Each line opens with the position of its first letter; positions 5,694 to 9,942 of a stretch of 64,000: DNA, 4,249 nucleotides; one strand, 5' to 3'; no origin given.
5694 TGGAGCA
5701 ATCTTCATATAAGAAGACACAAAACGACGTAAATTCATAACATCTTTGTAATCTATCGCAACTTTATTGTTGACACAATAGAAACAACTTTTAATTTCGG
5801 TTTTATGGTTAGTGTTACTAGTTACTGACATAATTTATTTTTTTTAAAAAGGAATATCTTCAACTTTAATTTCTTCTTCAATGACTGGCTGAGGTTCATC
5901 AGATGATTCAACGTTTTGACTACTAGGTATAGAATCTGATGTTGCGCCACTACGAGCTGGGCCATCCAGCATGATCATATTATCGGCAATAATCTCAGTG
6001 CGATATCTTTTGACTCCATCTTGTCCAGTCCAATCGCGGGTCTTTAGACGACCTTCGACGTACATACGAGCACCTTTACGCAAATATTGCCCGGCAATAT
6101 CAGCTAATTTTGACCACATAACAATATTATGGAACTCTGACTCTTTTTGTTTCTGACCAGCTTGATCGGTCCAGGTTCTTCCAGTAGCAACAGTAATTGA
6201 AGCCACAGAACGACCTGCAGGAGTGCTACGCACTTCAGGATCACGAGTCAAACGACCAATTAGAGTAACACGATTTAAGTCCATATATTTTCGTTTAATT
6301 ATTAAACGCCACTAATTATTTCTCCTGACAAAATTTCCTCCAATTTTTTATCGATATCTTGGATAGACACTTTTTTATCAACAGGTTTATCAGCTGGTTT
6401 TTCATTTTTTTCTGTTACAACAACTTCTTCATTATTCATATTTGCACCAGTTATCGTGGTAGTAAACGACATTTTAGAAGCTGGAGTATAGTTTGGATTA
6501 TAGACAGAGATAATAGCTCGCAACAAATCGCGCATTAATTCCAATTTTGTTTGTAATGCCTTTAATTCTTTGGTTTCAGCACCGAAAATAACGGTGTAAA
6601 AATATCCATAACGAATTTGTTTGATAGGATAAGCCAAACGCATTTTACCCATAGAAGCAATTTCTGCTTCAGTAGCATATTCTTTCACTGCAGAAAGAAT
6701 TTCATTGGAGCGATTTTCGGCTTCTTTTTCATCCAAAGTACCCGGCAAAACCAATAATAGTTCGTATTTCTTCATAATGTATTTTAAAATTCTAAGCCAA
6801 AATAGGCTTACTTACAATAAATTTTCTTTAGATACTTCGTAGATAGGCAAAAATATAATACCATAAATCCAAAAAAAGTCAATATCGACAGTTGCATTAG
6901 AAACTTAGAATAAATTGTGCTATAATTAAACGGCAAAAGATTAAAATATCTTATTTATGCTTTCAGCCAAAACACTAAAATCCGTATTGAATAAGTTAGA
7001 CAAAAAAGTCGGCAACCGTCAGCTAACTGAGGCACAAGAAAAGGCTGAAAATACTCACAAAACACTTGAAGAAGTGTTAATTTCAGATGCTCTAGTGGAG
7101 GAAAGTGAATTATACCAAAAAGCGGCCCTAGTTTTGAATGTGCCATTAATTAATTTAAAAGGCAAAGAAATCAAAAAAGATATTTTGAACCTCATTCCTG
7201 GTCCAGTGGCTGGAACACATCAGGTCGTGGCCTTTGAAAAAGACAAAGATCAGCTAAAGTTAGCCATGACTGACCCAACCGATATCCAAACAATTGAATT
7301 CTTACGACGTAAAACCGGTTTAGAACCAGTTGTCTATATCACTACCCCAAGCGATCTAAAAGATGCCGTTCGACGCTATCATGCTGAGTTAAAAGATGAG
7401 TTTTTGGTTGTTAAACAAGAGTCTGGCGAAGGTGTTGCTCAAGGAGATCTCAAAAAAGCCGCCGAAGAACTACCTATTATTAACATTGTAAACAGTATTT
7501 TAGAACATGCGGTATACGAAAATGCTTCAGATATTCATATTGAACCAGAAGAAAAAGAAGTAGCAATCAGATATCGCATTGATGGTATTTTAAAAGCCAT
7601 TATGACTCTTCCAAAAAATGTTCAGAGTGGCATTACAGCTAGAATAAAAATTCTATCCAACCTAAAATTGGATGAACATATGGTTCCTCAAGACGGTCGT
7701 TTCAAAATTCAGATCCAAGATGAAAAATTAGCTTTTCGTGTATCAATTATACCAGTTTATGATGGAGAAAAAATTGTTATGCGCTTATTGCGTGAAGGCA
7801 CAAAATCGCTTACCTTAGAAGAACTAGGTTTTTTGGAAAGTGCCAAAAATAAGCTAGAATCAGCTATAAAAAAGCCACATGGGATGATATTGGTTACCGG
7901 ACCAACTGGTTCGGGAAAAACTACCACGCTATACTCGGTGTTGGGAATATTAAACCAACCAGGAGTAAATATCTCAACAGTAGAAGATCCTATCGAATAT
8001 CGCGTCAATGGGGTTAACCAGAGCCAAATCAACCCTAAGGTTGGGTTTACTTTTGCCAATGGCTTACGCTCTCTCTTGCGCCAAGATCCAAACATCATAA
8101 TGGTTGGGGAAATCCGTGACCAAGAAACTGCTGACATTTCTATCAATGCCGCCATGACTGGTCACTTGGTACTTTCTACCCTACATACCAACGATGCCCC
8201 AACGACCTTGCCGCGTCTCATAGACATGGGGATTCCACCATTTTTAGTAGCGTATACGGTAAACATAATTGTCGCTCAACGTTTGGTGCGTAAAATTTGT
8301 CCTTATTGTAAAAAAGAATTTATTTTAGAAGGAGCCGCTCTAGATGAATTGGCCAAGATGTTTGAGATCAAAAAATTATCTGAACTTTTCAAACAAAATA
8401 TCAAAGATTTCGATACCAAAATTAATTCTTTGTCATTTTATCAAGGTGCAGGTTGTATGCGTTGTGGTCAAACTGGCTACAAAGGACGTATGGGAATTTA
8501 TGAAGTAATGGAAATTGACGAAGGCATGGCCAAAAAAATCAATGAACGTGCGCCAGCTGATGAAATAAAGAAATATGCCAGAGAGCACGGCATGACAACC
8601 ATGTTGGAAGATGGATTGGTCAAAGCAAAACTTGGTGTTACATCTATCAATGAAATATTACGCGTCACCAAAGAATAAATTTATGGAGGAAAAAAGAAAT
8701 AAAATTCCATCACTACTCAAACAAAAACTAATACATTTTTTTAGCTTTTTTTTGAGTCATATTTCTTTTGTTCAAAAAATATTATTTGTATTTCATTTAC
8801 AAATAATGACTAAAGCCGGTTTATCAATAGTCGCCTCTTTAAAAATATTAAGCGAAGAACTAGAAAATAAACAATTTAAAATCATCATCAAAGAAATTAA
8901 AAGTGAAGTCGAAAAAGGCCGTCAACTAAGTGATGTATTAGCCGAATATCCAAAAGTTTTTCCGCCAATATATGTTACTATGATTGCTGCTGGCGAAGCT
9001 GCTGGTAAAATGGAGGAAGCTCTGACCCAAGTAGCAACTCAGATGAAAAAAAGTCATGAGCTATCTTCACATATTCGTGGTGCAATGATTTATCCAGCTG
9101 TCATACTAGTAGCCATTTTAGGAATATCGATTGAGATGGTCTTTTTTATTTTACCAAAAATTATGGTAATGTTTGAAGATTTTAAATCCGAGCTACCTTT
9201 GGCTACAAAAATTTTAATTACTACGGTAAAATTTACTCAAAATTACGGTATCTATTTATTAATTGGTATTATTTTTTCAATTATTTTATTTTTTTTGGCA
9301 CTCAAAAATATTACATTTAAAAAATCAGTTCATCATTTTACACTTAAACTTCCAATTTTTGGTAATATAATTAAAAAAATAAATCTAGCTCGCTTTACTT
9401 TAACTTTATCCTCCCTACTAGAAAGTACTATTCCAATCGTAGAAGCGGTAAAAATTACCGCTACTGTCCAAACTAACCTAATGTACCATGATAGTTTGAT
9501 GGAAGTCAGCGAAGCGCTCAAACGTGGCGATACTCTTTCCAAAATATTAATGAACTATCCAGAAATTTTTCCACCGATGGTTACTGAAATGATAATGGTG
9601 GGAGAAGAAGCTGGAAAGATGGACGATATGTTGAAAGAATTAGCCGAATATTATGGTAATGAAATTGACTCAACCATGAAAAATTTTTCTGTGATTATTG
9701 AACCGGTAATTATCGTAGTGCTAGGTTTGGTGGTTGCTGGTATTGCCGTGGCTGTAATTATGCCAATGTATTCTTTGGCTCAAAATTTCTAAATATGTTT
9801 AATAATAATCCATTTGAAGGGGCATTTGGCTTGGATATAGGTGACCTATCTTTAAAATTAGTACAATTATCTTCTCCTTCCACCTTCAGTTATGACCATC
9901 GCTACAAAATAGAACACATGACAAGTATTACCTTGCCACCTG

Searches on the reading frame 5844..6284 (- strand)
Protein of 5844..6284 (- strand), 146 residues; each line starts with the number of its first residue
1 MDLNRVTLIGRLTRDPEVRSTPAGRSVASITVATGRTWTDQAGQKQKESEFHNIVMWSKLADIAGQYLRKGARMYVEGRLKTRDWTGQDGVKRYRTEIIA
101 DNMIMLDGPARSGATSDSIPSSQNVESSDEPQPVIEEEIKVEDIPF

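Call 24: search_protein_families(library=pfam, proteins=[window:5844-6284:-])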
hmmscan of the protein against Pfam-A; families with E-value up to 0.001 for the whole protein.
window:5844-6284:- (146 aa): 1 family
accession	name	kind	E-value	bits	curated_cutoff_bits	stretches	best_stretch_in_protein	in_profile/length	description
PF00436.31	SSB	-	6.7e-40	135.8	26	1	3-106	1-104/104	Single-strand binding protein family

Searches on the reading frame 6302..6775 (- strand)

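Call 24: search_protein_families(library=pfam, proteins=[window:6302-6775:-])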
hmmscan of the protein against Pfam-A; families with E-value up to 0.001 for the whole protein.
window:6302-6775:- (157 aa): 1 family
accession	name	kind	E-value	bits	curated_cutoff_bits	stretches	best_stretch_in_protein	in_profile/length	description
PF01250.22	Ribosomal_S6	-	7.1e-13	49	27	1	3-89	1-88/90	Ribosomal protein S6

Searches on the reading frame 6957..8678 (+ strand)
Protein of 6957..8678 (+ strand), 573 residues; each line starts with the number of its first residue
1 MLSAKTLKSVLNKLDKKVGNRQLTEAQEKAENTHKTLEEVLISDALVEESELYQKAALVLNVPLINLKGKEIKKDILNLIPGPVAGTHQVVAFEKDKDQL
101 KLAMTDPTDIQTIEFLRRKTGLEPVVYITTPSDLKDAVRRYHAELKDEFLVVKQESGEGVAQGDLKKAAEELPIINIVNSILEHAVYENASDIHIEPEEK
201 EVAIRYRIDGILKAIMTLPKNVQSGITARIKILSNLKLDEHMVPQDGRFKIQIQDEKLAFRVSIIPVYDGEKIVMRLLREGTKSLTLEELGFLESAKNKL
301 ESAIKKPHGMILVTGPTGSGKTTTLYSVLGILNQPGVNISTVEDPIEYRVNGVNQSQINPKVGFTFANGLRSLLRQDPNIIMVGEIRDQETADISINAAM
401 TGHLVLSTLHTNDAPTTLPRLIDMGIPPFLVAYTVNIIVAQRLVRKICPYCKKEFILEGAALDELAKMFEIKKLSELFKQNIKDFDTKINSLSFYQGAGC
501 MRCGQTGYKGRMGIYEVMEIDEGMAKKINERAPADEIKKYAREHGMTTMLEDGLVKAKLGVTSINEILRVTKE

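Call 24: search_protein_families(library=pfam, proteins=[window:6957-8678:+])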
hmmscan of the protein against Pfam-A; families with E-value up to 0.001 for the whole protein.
window:6957-8678:+ (573 aa): 3 families
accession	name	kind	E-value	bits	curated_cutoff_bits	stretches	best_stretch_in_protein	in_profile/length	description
PF00437.27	T2SSE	-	7.9e-132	439.8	24.9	1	169-569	3-370/370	Type II/IV secretion system protein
PF05157.20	MshEN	-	3.9e-14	52.8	23.1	1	60-143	1-85/90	MshEN domain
PF13401.12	AAA_22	-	0.0008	20.2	27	0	307-338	4-33/130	AAA domain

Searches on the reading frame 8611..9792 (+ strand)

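Call 24: search_protein_families(library=pfam, proteins=[window:8611-9792:+])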
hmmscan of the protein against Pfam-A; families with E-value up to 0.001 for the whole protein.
window:8611-9792:+ (393 aa): 1 family
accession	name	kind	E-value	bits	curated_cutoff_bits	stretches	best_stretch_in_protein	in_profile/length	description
PF00482.28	T2SSF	-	4.5e-51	172.5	25.2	2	61-182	3-125/125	Type II secretion system (T2SS), protein F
